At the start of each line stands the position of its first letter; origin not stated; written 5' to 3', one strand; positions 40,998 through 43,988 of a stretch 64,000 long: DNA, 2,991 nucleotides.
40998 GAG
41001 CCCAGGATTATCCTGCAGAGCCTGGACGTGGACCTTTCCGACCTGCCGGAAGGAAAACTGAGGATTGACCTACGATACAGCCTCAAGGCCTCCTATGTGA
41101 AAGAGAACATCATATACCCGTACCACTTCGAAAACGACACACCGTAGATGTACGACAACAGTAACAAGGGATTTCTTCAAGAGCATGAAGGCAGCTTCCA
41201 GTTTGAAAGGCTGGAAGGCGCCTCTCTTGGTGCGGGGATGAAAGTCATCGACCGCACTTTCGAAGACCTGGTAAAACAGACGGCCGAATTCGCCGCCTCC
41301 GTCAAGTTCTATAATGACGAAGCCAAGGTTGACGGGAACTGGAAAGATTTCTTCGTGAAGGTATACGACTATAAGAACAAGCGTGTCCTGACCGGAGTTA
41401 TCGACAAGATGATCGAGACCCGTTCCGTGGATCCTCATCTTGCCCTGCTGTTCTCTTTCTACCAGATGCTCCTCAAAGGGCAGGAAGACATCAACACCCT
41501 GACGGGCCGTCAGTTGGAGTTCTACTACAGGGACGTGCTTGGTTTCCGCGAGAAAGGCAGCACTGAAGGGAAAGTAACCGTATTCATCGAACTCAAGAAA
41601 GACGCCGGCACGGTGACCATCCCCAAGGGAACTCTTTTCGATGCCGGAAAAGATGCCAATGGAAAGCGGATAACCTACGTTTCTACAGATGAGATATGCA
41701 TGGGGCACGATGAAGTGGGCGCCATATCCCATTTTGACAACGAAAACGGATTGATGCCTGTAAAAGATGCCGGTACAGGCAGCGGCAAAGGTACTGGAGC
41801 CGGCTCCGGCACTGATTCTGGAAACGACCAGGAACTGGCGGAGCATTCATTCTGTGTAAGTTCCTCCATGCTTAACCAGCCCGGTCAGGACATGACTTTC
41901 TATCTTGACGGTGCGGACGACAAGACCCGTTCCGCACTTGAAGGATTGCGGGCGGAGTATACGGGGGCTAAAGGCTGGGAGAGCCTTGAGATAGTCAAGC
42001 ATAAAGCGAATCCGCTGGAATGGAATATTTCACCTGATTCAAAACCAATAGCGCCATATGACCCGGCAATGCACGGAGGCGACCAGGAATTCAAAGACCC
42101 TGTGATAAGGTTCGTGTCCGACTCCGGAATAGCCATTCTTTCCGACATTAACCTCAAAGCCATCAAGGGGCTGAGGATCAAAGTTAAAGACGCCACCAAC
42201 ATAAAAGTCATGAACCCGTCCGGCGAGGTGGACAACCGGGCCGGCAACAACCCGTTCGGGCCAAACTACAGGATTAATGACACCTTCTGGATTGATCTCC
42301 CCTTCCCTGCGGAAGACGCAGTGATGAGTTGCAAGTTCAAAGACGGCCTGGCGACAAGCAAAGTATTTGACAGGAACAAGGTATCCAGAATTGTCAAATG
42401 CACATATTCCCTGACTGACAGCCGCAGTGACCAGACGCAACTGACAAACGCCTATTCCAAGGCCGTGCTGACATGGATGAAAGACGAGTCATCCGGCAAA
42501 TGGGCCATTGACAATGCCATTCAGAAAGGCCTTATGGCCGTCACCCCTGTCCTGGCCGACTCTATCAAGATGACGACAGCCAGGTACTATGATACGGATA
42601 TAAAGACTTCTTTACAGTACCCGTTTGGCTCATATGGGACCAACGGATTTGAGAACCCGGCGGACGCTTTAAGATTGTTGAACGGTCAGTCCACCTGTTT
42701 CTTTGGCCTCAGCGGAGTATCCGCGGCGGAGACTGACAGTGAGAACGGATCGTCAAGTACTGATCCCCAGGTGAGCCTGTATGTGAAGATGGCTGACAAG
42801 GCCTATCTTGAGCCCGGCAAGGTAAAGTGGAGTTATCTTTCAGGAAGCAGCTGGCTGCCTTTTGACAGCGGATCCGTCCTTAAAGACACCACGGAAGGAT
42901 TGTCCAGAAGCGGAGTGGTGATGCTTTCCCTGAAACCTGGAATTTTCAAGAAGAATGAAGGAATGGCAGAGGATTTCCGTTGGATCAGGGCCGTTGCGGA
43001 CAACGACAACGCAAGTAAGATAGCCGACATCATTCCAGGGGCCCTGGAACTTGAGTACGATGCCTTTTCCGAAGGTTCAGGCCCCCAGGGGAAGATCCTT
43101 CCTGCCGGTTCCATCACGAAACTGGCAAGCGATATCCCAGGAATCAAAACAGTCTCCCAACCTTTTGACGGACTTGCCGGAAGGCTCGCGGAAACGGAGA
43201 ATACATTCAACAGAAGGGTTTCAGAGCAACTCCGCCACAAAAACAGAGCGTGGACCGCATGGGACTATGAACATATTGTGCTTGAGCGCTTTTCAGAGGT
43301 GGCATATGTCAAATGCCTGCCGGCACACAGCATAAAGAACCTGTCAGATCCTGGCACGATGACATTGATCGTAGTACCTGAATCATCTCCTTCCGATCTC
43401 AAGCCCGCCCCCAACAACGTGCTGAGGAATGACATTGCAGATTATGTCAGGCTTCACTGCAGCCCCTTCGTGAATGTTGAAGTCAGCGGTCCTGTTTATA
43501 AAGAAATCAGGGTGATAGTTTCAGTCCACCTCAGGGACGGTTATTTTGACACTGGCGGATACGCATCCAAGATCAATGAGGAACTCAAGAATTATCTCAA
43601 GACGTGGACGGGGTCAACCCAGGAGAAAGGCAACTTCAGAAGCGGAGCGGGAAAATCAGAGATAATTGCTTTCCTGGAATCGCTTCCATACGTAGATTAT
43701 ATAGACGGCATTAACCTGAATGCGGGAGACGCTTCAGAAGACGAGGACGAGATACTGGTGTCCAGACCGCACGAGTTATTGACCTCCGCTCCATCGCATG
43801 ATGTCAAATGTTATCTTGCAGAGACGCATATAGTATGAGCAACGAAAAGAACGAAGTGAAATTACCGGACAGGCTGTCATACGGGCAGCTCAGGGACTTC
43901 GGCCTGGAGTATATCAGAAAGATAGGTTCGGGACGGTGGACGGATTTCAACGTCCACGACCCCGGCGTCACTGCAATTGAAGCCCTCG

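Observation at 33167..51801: Phage-tail-like contractile injection system (eCIS / T6SS-iv-like) locus embedded among glycan-utilisation genes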

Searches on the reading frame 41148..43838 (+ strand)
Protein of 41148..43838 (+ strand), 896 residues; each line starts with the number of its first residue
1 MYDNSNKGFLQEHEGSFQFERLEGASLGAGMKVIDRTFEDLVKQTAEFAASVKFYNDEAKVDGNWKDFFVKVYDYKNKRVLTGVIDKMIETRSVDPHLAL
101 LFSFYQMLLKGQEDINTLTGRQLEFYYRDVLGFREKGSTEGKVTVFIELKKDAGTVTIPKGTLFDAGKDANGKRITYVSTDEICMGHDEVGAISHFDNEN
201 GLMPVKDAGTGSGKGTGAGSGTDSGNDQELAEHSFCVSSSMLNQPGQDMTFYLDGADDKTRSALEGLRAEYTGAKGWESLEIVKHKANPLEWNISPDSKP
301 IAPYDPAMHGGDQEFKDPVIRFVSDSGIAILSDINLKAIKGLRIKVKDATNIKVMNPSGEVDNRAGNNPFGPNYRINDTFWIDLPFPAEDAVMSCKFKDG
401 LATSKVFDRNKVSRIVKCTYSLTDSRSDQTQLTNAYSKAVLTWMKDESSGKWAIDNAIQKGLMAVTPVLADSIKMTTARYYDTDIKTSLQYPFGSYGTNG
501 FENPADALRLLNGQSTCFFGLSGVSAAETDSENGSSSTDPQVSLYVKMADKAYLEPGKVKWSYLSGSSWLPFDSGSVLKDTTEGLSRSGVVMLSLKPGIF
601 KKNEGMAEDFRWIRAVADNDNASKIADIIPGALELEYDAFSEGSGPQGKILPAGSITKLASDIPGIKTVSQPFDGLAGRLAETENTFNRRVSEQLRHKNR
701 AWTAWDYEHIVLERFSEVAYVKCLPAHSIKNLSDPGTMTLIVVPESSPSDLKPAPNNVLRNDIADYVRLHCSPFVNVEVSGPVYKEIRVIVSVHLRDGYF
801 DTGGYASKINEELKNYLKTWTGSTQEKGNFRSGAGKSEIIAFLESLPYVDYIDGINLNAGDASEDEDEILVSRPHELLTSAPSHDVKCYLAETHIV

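Call 4: search_protein_families(library=pfam, proteins=[window:41148-43838:+], max_evalue=0.01)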
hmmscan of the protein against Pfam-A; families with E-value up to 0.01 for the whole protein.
window:41148-43838:+ (896 aa): 1 family
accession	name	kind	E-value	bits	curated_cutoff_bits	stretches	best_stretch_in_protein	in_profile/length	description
PF04865.19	Baseplate_J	-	5.9e-12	45.9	21.1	1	627-819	57-239/255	Baseplate J-like protein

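Call 34: search_solved_structures(query=window:41148-43838:+, max_evalue=0.001)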
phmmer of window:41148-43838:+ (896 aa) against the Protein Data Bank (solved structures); distinct sequences matched with E-value up to 0.001: 7.
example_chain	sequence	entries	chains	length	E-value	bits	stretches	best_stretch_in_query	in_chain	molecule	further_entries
7aeb_G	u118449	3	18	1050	3.9e-70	240.2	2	557-862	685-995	Baseplate_J domain-containing protein | Baseplate protein J-like domain-containing protein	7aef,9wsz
7b5h_AH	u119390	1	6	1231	6.1e-52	180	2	554-881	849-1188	All3317 protein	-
9rce_A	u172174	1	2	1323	5.6e-31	110.7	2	559-828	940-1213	Baseplate protein J-like domain-containing protein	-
9qgl_A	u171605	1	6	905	8.1e-30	106.8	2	93-385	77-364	Photorhabdus luminescens subsp. laumondii TTO1 complete genome segment 6/17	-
6j0n_J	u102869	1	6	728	3.7e-27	98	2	545-868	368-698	Pvc11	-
6rao_I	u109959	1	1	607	1.5e-23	86.1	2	533-858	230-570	Afp11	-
9gtp_1K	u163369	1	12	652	5.3e-08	34.6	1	635-861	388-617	Baseplate protein J-like domain-containing protein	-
